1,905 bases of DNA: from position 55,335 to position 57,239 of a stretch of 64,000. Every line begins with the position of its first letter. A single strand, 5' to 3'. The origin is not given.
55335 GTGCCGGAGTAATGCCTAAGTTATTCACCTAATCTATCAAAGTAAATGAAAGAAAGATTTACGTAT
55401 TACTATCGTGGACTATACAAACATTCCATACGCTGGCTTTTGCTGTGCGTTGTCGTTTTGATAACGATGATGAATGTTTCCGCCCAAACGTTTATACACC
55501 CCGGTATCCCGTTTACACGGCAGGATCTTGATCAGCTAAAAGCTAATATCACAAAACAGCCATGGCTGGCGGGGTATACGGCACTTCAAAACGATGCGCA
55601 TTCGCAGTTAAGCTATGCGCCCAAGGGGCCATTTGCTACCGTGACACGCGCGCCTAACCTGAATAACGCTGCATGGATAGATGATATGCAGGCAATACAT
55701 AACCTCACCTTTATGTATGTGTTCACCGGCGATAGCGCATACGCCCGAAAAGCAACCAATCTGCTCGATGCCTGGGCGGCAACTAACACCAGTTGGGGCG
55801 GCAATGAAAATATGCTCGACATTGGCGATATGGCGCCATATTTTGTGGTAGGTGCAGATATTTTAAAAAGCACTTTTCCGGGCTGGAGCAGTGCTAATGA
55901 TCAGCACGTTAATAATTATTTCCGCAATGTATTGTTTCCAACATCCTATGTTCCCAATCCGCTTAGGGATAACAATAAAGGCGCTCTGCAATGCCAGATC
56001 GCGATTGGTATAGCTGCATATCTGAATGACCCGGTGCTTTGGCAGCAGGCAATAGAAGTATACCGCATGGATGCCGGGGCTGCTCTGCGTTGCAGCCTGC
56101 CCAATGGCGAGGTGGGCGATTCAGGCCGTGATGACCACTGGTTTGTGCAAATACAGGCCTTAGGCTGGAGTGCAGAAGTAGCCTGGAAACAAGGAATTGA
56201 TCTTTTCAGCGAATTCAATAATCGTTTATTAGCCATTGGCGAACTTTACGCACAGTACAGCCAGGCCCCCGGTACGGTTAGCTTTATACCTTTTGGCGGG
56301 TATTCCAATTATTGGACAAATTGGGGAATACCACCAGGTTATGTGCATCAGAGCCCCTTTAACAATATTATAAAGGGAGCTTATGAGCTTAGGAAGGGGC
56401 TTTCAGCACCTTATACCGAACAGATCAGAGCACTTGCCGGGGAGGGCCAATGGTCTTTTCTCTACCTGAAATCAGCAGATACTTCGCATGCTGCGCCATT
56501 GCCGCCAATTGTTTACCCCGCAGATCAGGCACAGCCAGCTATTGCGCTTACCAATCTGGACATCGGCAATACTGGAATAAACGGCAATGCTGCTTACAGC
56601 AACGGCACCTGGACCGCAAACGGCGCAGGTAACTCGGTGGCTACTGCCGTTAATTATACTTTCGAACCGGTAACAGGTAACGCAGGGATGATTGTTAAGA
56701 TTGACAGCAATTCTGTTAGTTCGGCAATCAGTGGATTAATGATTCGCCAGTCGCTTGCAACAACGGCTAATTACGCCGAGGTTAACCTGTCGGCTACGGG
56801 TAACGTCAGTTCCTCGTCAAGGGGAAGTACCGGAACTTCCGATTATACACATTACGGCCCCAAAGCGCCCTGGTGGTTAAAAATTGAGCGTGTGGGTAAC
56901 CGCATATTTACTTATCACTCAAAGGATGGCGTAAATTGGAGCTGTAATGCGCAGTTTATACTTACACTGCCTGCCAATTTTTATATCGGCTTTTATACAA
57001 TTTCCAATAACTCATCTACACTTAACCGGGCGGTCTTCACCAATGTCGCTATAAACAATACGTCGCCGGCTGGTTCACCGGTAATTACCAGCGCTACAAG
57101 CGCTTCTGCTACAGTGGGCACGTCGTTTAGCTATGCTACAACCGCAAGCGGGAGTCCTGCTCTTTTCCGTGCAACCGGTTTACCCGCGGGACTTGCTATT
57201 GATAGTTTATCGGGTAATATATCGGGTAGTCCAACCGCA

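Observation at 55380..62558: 2,392-aa mosaic T9SS cargo fusing a lyase-fold domain to adhesin-like and cellulose-binding-type modules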

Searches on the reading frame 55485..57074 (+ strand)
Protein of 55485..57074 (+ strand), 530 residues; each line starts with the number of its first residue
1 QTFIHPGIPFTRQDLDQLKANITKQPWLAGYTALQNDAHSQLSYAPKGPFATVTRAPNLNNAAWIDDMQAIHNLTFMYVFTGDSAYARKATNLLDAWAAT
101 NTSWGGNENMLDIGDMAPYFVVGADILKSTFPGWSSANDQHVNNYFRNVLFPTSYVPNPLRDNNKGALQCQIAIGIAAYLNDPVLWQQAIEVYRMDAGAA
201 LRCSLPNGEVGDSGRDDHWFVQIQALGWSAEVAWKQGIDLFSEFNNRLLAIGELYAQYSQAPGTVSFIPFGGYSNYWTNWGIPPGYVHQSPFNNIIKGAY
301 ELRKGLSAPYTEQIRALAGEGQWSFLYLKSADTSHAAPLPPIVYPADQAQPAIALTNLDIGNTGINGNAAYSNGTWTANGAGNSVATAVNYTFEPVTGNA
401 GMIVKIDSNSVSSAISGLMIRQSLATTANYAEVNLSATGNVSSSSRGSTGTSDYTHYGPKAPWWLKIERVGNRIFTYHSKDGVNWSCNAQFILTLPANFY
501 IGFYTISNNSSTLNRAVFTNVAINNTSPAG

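Call 21: search_solved_structures(query=A2, max_evalue=1, show_alignments=3)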
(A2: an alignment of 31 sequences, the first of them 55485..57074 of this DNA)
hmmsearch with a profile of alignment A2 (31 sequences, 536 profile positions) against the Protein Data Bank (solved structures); distinct sequences matched with E-value up to 1: 10.
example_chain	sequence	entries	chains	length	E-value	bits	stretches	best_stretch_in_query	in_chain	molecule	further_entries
8bdd_A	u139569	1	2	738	1.6e-05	27.2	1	22-119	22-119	Alginate lyase family protein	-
4ojz_A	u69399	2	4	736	7.8e-05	24.9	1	13-121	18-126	Putative alginate lyase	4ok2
4nei_A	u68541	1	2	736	7.8e-05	24.9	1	13-121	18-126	alginate lyase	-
4ok4_A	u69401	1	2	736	8e-05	24.9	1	13-121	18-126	Putative alginate lyase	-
3nfv_A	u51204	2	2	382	0.00047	22.3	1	75-117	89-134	alginate lyase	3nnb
4f13_A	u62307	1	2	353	0.024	16.7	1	85-267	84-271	Alginate lyase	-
1hv6_A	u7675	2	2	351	0.024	16.7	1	85-267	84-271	ALGINATE LYASE | PROTEIN (ALGINATE LYASE A1-III)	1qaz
4f10_A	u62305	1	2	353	0.028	16.5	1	93-267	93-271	Alginate lyase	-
4e1y_A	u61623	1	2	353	0.028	16.5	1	93-267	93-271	Alginate lyase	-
9irq_A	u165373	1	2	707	0.045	15.8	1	25-120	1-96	Alginate lyase AlgL17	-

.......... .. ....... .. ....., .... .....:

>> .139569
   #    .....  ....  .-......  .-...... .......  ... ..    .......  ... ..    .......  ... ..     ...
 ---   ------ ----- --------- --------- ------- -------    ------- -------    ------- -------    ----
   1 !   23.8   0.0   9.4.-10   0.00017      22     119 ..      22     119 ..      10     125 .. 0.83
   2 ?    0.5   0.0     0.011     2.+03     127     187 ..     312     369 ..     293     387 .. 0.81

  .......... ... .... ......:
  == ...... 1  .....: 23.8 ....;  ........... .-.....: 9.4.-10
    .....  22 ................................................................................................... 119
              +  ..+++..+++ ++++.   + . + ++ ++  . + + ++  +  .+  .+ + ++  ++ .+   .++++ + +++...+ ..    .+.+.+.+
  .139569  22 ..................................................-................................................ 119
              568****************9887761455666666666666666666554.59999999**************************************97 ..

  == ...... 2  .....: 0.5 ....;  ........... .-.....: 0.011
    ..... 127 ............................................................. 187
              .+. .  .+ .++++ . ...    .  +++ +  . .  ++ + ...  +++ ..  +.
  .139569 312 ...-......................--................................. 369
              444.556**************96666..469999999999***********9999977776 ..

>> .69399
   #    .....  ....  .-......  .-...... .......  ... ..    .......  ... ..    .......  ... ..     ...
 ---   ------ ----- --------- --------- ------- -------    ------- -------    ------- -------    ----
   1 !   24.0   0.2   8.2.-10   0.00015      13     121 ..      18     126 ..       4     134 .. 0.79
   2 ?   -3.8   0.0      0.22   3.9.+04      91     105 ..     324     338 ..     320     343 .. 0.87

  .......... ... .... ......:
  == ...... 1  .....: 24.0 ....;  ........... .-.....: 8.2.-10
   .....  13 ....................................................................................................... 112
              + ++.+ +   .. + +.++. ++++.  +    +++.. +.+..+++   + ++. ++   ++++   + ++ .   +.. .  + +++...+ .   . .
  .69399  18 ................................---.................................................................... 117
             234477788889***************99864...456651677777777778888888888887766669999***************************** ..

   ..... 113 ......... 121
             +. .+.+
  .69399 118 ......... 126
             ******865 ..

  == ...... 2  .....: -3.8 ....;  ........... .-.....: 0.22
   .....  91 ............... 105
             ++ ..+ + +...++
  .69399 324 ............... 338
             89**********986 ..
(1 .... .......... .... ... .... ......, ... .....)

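Call 29: predict_structure(alignment_id=A2)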
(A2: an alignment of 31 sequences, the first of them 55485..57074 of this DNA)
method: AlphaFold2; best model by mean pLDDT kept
length: 530 residues; sequences in the alignment: 31
mean_pLDDT: 93.4   pTM: 0.92
mean pLDDT of the five models: 93.4, 92.6, 90.9, 86.9, 87.0
residues with pLDDT >= 90: 447; 70-90: 76; 50-70: 3; < 50: 4
segments of 3 or more residues with pLDDT < 50: 527-530
pLDDT, mean of each block of 10 residues (from residue 1): 91 95 96 98 98 96 98 98 98 99 93 97 98 98 98 94 94 98 97 90 93 91 96 97 96 93 87 90 86 95 95 93 93 92 90 92 84 95 87 94 97 95 94 94 94 86 96 94 93 93 93 95 65
secondary structure, 60 per line:
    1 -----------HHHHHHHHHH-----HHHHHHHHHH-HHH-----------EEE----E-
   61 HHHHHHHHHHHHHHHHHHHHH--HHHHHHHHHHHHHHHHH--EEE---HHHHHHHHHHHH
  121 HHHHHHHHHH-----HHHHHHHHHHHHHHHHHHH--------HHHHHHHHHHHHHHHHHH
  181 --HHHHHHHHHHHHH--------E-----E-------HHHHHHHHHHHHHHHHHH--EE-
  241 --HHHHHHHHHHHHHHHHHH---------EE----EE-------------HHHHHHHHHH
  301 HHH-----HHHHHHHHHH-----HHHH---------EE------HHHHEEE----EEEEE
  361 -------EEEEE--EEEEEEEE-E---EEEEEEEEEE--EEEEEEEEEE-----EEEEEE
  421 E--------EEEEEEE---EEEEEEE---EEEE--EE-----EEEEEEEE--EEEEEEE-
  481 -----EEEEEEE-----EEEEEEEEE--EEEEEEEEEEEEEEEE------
elements in order: H12-21 H27-36 E52-54 H61-81 H84-100 E103-105 H109-130 H136-154 H163-180 H183-195 H218-235 H243-260 H291-303 H309-318 H324-327 H345-348 E349-351 E356-360 E368-372 E375-382 E388-397 E400-409 E415-421 E430-436 E440-446 E450-453 E463-470 E473-479 E486-492 E498-506 E509-524

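Call 31: fold_search(model_id=the predicted structure, library=pdb)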
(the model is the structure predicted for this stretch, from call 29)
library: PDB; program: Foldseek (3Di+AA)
matches with E <= 10: 1389; with E <= 0.001: 192
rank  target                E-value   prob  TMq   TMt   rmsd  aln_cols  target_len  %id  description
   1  9o3q                  1.2e-11  1.00  0.46  0.42  17.3       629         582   12  Apo-structure of a chondroitinase (released 2025-06-11)
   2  4ok4_A                5.3e-10  1.00  0.44  0.34  16.7       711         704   11  Crystal Structure of Alg17c Mutant H202L (released 2014-01-29)
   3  4ojz_B                5.9e-10  1.00  0.42  0.33  17.3       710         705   11  Crystal Structure of Alg17c Mutant Y258A Complexed with Alginate Trisaccharide (released 2014-01-29)
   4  4nei_A                1.1e-09  1.00  0.41  0.32  17.1       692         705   12  Alg17c PL17 Family Alginate Lyase (released 2014-01-29)
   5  4ok2_B                1.4e-09  1.00  0.41  0.32  17.2       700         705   12  Crystal Structure of Alg17c Mutant Y258A (released 2014-01-29)
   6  9irq_A                2.3e-09  1.00  0.43  0.34  15.7       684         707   10  Alginate lyase (Microbulbifer sp. ALW1) (released 2025-01-22)
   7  4ok4_B                2.4e-09  1.00  0.44  0.34  16.4       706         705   11  Crystal Structure of Alg17c Mutant H202L (released 2014-01-29)
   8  7bjt_A                3.9e-09  1.00  0.44  0.33  17.1       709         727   10  Structure-function analysis of a new PL17 oligoalginate lyase from the marine bacterium Zobellia galactanivorans DsijT (released 2021-07-14)
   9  7bm6_A                5.3e-09  1.00  0.42  0.32  17.3       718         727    9  Structure-function analysis of a new PL17 oligoalginate lyase from the marine bacterium Zobellia galactanivorans DsijT (released 2021-07-14)
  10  8khv                  5.6e-09  1.00  0.42  0.39  17.1       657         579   10  The crystal structure of glycosaminoglycan lyase GAGase II (released 2024-09-04)
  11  6jp4_A                1.0e-08  1.00  0.43  0.30  17.2       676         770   10  Crystal structure of the catalytic domain of a multi-domain alginate lyase Dp0100 from thermophilic bacterium Defluvii (released 2019-10-30)
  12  6jpn_A                1.2e-08  1.00  0.42  0.30  16.6       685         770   11  Crystal structure of the catalytic domain of a multi-domain alginate lyase Dp0100 from thermophilic bacterium Defluvii (released 2019-10-30)
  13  4ojz_A                1.2e-08  1.00  0.41  0.32  17.7       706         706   12  Crystal Structure of Alg17c Mutant Y258A Complexed with Alginate Trisaccharide (released 2014-01-29)
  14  8r71_B                2.0e-08  1.00  0.31  0.28  17.0       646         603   10  Polysaccharide lyase BtPL33HA (BT4410) Y291A with HAdp4 collected at 1.22 A (released 2024-12-04)
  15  8bdd_A                2.4e-08  1.00  0.44  0.33  16.9       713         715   10  Crystal structure of Bacteroides ovatus CP926 PL17 alginate lyase (released 2023-08-30)
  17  6hzn_A                3.7e-08  1.00  0.42  0.32  17.2       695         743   11  Crystal structure of human dermatan sulfate epimerase 1 (released 2020-01-22)
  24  3o12                  2.7e-07  1.00  0.26  0.68   5.2       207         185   14  The crystal structure of a functionally unknown protein from Saccharomyces cerevisiae. (released 2010-09-15)
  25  3mep_A                2.9e-07  1.00  0.26  0.70   3.7       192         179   14  Crystal Structure of ECA2234 protein from Erwinia carotovora, Northeast Structural Genomics Consortium Target EwR44 (released 2010-04-14)
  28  3mep_C                5.4e-07  1.00  0.25  0.69   3.2       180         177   13  Crystal Structure of ECA2234 protein from Erwinia carotovora, Northeast Structural Genomics Consortium Target EwR44 (released 2010-04-14)
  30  1qaz                  7.8e-07  1.00  0.44  0.63   4.2       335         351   15  CRYSTAL STRUCTURE OF ALGINATE LYASE A1-III FROM SPHINGOMONAS SPECIES A1 AT 1.78A RESOLUTION (released 1999-07-19)
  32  3mep_B                8.6e-07  1.00  0.25  0.68   3.2       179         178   13  Crystal Structure of ECA2234 protein from Erwinia carotovora, Northeast Structural Genomics Consortium Target EwR44 (released 2010-04-14)
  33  3nnb                  9.1e-07  1.00  0.47  0.64   5.2       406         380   13  Crystal structure of an alginate lyase (BACOVA_01668) from Bacteroides ovatus at 1.60 A resolution (released 2010-10-06)
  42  8bdq_A                2.9e-06  1.00  0.44  0.58   5.7       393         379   14  Crystal structure of Bacteroides ovatus CP926 PL38 alginate lyase (released 2023-08-30)
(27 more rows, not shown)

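Call 36: find_related_loci(query=window:55485-57074:+, collection=genome_contigs, flank=10000)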
Query window:55485-57074:+ (530 aa) in genome_contigs; peptide patterns used: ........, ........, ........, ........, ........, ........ (x = any residue, [..] = any of these).
25 stretches matched a pattern; 1 encode a relative of the query (tblastn E <= 1e-3); 1 distinct loci.
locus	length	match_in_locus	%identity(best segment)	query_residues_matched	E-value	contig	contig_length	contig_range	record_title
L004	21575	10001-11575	65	1-530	0e+0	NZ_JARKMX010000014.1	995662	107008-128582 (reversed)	Paraflavitalea pollutisoli strain H1-2-19X velvet_auto_105_14, whole genome shotgun sequence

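Call 62: search_protein_representatives(alignment_id=A2)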
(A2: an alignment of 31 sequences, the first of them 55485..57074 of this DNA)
Query: 31 sequences, 536 profile positions. Proteins with E-value up to 0.001 (for the whole library): 19962; up to 1e-10: 12288; up to 1e-30: 3261. The best 150 are listed.
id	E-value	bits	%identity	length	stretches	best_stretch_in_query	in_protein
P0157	3.0e-254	861.3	-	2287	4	8-524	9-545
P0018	1.8e-234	796.0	-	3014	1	14-536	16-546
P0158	3.8e-234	795.0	-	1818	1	11-536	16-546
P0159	2.0e-233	792.5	-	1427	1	15-536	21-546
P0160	1.1e-231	786.8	-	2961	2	8-536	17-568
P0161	8.8e-230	780.5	-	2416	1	8-536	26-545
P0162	2.5e-226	769.1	-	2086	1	15-535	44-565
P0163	6.2e-226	767.8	-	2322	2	8-536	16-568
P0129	2.6e-223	759.2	-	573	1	5-536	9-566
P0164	9.2e-223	757.4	-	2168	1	19-536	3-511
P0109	4.2e-221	751.9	-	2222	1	9-536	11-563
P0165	3.3e-218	742.3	-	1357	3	3-536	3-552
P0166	3.1e-215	732.5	-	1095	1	8-534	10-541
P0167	1.1e-214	730.7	-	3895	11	355-535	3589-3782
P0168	3.8e-214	728.9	-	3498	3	20-536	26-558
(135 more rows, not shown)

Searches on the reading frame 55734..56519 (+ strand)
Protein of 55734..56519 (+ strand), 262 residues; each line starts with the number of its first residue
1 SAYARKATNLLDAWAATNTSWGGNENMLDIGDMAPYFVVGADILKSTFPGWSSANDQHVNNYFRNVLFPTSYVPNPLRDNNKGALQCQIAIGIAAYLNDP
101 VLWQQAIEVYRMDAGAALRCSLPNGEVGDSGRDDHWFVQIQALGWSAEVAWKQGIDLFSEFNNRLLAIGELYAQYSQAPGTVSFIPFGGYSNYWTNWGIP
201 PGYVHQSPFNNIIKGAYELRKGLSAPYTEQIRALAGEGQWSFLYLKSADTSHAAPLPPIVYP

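Call 34: search_solved_structures(query=A3, max_evalue=10, show_alignments=4)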
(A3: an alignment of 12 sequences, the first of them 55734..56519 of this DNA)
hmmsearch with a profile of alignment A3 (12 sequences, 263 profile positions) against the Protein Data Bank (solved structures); distinct sequences matched with E-value up to 10: 7.
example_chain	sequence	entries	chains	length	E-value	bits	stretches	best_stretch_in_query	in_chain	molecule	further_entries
4f13_A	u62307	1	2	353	0.021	17.8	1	3-165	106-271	Alginate lyase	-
1hv6_A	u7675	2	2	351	0.022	17.7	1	3-165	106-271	ALGINATE LYASE | PROTEIN (ALGINATE LYASE A1-III)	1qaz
4f10_A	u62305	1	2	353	0.034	17.1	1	3-165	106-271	Alginate lyase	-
4e1y_A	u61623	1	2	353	0.034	17.1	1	3-165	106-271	Alginate lyase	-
4ozv_A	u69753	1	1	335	0.37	13.7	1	72-176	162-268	Alginate lyase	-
7sa8_A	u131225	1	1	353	0.41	13.5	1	73-176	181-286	Alginate lyase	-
4ozw_A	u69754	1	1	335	0.56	13.1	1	73-176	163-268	Alginate lyase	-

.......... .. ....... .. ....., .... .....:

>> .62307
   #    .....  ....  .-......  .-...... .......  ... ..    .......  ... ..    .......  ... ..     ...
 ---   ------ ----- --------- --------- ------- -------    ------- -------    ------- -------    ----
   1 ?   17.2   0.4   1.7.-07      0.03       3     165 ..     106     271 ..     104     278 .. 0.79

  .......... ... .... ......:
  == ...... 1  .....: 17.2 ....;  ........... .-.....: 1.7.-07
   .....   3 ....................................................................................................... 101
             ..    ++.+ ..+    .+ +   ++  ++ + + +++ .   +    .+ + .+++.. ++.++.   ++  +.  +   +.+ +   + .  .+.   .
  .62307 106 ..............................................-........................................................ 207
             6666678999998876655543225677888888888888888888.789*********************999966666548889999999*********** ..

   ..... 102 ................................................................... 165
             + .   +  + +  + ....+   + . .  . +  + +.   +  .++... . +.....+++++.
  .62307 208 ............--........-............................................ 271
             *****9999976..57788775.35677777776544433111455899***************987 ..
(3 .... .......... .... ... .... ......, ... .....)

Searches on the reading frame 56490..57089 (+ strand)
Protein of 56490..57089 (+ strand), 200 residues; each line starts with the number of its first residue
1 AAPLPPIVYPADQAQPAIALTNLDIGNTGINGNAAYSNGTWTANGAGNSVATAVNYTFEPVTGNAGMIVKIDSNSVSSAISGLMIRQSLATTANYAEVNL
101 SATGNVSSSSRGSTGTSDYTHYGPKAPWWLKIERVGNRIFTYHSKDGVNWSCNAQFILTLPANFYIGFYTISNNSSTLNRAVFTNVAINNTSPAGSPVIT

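Call 13: search_protein_families(library=pfam, proteins=[window:56490-57089:+], max_evalue=1)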
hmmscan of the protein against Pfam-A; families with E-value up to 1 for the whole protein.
window:56490-57089:+ (200 aa): 1 family
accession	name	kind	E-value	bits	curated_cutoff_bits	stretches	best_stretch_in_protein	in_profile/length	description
PF07081.18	DUF1349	-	5.4e-06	26.6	32.4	1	40-189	26-177/179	Protein of unknown function (DUF1349)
